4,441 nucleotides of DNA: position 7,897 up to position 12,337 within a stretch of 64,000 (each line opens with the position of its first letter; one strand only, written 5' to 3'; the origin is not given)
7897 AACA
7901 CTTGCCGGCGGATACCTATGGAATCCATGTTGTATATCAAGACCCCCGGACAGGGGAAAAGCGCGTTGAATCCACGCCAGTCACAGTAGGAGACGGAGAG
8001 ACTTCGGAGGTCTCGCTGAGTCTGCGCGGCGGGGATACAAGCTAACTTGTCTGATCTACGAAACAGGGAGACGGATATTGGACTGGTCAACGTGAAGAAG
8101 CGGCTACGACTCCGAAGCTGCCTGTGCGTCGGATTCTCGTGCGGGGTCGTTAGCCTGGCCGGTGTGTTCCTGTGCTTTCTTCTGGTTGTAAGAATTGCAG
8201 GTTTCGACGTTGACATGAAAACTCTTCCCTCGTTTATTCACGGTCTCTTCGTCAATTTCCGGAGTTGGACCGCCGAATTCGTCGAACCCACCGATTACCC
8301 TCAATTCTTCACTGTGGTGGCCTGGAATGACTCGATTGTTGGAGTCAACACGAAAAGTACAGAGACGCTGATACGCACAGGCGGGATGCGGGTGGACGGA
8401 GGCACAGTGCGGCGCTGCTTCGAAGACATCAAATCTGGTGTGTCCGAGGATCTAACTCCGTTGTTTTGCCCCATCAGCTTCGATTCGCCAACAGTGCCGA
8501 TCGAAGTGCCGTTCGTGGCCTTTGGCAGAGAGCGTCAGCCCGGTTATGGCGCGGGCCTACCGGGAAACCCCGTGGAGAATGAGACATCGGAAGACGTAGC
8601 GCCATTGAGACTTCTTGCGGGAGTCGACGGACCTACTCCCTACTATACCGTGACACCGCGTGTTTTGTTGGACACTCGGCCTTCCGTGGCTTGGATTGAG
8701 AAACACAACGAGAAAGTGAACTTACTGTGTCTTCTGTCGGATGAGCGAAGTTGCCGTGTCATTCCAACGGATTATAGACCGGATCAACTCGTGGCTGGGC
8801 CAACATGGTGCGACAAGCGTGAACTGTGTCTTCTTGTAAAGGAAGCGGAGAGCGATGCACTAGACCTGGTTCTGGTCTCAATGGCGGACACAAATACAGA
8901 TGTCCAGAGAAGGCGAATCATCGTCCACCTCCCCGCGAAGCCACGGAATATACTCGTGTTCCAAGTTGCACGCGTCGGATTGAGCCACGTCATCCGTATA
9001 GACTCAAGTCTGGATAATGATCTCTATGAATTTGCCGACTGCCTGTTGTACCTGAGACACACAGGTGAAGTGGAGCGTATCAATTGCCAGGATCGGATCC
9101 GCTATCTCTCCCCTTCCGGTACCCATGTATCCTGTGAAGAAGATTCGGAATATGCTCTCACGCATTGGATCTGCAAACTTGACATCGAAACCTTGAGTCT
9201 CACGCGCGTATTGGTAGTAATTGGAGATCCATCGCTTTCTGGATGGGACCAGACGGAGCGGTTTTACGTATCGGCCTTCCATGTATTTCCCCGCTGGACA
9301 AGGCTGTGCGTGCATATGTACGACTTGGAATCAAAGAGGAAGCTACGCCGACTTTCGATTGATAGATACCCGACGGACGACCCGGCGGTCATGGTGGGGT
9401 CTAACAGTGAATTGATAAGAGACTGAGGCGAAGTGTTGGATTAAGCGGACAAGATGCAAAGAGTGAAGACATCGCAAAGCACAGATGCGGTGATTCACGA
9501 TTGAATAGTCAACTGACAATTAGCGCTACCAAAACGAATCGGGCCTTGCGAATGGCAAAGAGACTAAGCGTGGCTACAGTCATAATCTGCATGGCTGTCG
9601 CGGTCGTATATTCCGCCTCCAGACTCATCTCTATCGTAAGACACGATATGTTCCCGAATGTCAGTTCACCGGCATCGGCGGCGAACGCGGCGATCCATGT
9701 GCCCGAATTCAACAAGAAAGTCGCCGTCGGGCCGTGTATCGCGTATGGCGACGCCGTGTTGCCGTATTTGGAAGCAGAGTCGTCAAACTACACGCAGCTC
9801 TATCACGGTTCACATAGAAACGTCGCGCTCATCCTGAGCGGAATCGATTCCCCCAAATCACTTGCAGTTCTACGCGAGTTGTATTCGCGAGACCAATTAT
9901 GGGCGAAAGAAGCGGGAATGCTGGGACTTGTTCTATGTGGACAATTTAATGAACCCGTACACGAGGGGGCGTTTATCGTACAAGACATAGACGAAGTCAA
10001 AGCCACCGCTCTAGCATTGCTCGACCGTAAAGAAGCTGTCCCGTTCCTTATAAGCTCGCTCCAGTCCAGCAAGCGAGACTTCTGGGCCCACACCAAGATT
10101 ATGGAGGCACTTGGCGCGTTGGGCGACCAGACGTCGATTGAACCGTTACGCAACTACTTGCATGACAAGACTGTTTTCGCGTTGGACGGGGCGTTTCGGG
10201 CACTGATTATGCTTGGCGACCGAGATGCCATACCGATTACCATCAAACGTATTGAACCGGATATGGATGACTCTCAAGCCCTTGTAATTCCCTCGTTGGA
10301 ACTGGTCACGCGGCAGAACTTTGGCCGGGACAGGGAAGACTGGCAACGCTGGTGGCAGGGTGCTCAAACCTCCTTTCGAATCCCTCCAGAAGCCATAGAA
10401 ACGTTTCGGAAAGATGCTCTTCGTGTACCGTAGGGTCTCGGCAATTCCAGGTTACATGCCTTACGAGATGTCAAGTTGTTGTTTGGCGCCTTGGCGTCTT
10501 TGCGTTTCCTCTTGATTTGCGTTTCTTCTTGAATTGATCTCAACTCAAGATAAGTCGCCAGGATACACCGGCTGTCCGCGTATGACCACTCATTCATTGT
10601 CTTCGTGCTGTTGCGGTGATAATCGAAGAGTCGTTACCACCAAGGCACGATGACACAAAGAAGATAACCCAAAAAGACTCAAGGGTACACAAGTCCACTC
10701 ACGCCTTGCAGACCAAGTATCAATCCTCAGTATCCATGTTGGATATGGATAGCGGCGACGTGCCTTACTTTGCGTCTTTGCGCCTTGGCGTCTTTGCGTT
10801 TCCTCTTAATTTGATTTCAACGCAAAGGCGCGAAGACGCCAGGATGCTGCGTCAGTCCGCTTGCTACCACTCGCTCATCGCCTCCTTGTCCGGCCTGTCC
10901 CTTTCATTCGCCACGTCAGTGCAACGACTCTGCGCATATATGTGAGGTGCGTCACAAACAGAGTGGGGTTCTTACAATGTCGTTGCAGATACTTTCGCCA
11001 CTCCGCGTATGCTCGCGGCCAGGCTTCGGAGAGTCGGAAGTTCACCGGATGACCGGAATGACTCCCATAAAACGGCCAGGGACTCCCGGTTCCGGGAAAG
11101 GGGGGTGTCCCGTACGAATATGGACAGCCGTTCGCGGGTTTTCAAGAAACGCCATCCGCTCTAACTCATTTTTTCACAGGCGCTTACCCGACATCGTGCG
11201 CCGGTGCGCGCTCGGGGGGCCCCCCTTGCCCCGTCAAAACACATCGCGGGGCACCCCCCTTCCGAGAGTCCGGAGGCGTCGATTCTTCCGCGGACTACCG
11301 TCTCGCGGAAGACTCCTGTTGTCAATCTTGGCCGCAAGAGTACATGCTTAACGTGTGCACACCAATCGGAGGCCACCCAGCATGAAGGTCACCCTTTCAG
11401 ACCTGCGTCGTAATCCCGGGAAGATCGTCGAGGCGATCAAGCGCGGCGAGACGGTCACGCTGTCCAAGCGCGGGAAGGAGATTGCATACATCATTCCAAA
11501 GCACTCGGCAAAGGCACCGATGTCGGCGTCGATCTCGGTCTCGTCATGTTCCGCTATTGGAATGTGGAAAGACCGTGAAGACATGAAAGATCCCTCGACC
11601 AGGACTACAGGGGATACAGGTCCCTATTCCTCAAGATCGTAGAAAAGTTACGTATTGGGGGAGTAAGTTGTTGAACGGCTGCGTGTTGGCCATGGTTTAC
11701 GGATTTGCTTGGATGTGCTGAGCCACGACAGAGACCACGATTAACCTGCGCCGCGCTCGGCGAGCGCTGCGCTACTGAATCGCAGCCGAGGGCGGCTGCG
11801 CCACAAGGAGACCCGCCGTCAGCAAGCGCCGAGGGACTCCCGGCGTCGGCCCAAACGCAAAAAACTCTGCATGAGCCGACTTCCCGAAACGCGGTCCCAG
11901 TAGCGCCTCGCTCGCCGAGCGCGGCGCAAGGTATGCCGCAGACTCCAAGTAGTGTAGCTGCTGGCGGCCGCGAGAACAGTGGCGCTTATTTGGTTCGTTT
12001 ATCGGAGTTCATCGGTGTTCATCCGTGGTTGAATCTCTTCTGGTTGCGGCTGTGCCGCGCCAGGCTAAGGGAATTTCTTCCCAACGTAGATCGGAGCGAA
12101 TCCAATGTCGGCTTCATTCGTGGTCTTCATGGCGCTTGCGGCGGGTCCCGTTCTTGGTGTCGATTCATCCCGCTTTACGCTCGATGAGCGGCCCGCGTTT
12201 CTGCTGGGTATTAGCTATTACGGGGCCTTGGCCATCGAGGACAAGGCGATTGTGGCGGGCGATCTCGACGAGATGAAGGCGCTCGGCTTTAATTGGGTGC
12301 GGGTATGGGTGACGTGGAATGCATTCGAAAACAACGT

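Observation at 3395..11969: ~8.3 kb interval bracketed by two ~250-bp direct repeats (R1 copies A and C), with a third partial copy inside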

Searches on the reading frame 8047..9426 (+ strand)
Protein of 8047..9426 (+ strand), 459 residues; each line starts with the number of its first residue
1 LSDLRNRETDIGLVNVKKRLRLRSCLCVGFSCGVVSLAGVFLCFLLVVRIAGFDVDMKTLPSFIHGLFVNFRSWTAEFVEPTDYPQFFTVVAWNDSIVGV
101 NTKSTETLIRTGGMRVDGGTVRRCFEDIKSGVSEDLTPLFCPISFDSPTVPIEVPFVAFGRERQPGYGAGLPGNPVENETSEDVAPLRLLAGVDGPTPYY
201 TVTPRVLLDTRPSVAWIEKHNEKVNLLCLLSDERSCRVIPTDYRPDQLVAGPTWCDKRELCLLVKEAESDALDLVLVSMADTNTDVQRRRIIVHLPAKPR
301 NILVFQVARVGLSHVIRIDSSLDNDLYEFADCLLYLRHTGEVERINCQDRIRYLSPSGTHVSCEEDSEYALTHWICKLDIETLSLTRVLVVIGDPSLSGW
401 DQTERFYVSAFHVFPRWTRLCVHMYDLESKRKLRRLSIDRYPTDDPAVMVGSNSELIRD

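Call 9: search_protein_families(library=pfam, proteins=[window:8047-9426:+], max_evalue=0.001)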
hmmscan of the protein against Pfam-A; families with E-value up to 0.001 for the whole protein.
window:8047-9426:+ (459 aa): 0 families

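Call 44: find_homologous_proteins(query=window:8047-9426:+, max_evalue=0.00001)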
Query window:8047-9426:+ (459 aa): 1 proteins with E <= 0.00001 among 8000 candidates.
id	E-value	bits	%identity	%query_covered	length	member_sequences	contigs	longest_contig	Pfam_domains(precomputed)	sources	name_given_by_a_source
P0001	1.6e-276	935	100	88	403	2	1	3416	-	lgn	-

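Call 60: search_protein_representatives(protein=window:8047-9426:+)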
Query: 459 residues. Proteins with E-value up to 0.001 (for the whole library): 2; up to 1e-10: 1; up to 1e-30: 1. The best 2 are listed.
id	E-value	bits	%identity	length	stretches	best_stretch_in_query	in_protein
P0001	5.0e-277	935.2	100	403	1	57-459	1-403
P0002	8.5e-04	34.4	35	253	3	392-437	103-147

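Call 63: search_protein_families(library=padloc, proteins=[window:8047-9426:+], max_evalue=0.01)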
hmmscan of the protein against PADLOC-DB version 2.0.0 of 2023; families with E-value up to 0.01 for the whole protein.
window:8047-9426:+ (459 aa): 0 families

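Call 64: search_protein_families(library=ncbifam, proteins=[window:8047-9426:+], max_evalue=0.001)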
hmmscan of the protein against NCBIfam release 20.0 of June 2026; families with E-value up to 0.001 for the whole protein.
window:8047-9426:+ (459 aa): 0 families

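Call 76: find_encoding_contigs(protein=P0001, flank=10000, max_places=10)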
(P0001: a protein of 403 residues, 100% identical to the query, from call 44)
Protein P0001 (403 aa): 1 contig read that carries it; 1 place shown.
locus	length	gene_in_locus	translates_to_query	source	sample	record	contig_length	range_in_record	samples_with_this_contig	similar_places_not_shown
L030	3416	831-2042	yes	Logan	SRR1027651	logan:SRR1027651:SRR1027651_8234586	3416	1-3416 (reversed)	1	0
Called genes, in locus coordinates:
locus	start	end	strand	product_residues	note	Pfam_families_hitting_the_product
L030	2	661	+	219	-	?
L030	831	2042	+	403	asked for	-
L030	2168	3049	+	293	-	PF03130:HEAT_PBS (faint), PF13646:HEAT_2 (weak)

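Call 82: search_protein_families(library=phrogs, proteins=[window:8047-9426:+], max_evalue=0.01)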
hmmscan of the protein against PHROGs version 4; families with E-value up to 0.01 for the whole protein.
window:8047-9426:+ (459 aa): 0 families

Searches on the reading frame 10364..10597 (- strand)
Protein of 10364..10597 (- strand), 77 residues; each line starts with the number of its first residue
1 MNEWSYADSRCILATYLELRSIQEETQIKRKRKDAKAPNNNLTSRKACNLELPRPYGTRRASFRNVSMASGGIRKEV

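Call 81: search_protein_families(library=pfam, proteins=[window:10364-10597:-], max_evalue=0.5)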
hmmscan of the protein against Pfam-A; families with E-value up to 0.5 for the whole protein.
window:10364-10597:- (77 aa): 0 families

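Call 82: search_protein_families(library=phrogs, proteins=[window:10364-10597:-], max_evalue=0.01)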
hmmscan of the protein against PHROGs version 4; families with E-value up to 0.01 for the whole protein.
window:10364-10597:- (77 aa): 0 families

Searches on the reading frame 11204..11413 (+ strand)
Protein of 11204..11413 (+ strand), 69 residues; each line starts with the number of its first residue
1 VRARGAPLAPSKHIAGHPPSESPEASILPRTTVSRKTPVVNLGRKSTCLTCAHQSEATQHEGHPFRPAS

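Call 81: search_protein_families(library=pfam, proteins=[window:11204-11413:+], max_evalue=0.5)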
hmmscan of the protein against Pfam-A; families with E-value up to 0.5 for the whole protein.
window:11204-11413:+ (69 aa): 1 family
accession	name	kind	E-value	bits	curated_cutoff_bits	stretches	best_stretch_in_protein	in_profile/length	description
PF21627.2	BTH_I2711-like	-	0.2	12.5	27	0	49-67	14-32/71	Uncharacterized protein BTH_I2711-like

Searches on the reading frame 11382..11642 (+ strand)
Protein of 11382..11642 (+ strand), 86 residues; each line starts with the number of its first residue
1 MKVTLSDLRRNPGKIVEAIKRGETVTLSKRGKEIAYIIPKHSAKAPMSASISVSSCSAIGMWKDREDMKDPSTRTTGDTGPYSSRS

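Call 63: search_protein_families(library=padloc, proteins=[window:11382-11642:+], max_evalue=0.01)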
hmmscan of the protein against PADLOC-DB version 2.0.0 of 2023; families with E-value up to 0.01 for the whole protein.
window:11382-11642:+ (86 aa): 0 families

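Call 64: search_protein_families(library=ncbifam, proteins=[window:11382-11642:+], max_evalue=0.001)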
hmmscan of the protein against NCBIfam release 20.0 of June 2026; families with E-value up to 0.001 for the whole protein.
window:11382-11642:+ (86 aa): 1 family
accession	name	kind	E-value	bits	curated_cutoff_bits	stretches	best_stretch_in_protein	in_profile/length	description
TIGR01552.1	phd_fam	subfamily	2.9e-09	36.1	20.8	1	2-42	1-41/53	type II toxin-antitoxin system prevent-host-death family antitoxin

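Call 82: search_protein_families(library=phrogs, proteins=[window:11382-11642:+], max_evalue=0.01)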
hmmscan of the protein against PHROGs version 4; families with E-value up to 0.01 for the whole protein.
window:11382-11642:+ (86 aa): 0 families

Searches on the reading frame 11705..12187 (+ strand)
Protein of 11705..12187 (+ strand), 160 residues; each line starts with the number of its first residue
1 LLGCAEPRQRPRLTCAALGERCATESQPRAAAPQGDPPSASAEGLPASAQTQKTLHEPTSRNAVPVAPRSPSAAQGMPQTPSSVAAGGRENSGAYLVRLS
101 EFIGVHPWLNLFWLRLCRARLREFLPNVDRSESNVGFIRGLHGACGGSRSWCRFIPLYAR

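Call 46: find_homologous_proteins(query=window:11705-12187:+, max_evalue=0.01)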
Query window:11705-12187:+: 120 candidates shared short words with the query, none scored E <= 0.01.
